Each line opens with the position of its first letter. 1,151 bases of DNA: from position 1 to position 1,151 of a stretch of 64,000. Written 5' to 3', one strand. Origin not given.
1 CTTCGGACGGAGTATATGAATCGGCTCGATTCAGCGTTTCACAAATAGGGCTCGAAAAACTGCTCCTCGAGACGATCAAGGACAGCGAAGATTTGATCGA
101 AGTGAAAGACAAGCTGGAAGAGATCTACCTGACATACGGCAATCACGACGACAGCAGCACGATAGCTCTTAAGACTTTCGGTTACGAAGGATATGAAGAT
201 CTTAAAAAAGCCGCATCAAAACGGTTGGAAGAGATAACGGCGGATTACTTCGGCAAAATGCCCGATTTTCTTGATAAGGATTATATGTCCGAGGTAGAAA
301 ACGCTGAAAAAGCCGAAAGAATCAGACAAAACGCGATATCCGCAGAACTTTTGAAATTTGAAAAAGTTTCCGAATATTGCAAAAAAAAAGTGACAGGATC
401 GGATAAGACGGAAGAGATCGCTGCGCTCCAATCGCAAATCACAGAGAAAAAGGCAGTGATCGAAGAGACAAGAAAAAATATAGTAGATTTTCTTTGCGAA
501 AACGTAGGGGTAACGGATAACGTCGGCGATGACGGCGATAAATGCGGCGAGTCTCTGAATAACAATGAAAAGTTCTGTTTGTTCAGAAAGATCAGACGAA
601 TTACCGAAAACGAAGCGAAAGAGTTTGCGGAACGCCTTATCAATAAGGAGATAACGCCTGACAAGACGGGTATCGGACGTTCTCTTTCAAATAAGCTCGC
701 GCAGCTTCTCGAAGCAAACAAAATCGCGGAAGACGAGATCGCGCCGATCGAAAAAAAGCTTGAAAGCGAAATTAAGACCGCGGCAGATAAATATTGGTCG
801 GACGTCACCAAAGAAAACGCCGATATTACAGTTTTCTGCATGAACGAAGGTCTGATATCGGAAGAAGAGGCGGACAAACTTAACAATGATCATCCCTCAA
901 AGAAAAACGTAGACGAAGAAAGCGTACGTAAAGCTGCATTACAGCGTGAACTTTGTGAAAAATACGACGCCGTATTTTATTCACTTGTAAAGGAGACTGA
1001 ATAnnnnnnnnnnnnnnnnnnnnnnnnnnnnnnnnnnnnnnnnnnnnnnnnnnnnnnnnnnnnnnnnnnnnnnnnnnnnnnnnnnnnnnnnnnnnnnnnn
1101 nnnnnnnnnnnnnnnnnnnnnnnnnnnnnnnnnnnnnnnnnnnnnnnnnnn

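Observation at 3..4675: Tightly coupled operon: coiled-coil protein, atypical kinase, transglutaminase-like protease, Zn-ribbon-TerD protein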

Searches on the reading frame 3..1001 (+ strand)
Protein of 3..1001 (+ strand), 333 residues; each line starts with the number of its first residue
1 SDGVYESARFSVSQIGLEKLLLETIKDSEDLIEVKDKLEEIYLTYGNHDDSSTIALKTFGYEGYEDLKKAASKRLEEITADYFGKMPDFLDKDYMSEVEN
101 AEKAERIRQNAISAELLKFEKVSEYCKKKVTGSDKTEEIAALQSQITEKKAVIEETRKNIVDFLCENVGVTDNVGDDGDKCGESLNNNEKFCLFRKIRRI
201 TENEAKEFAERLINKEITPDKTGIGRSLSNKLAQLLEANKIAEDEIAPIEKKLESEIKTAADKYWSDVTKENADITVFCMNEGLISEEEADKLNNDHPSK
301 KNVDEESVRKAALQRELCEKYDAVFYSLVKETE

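Call 8: search_protein_families(library=pfam, proteins=[window:3-1001:+], max_evalue=0.1)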
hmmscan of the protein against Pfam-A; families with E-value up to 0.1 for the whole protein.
window:3-1001:+ (333 aa): 1 family
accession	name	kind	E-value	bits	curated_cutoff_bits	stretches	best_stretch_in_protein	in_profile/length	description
PF25602.1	WDR47_COR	-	0.049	13.9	27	0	119-155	14-49/70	WDR47 cross-over region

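Call 9: search_protein_families(library=padloc, proteins=[window:3-1001:+], max_evalue=0.1)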
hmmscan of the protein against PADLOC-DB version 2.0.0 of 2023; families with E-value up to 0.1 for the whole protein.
window:3-1001:+ (333 aa): 0 families

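Call 10: search_protein_families(library=ncbifam, proteins=[window:3-1001:+], max_evalue=0.1)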
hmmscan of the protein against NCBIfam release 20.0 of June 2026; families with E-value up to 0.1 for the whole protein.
window:3-1001:+ (333 aa): 0 families
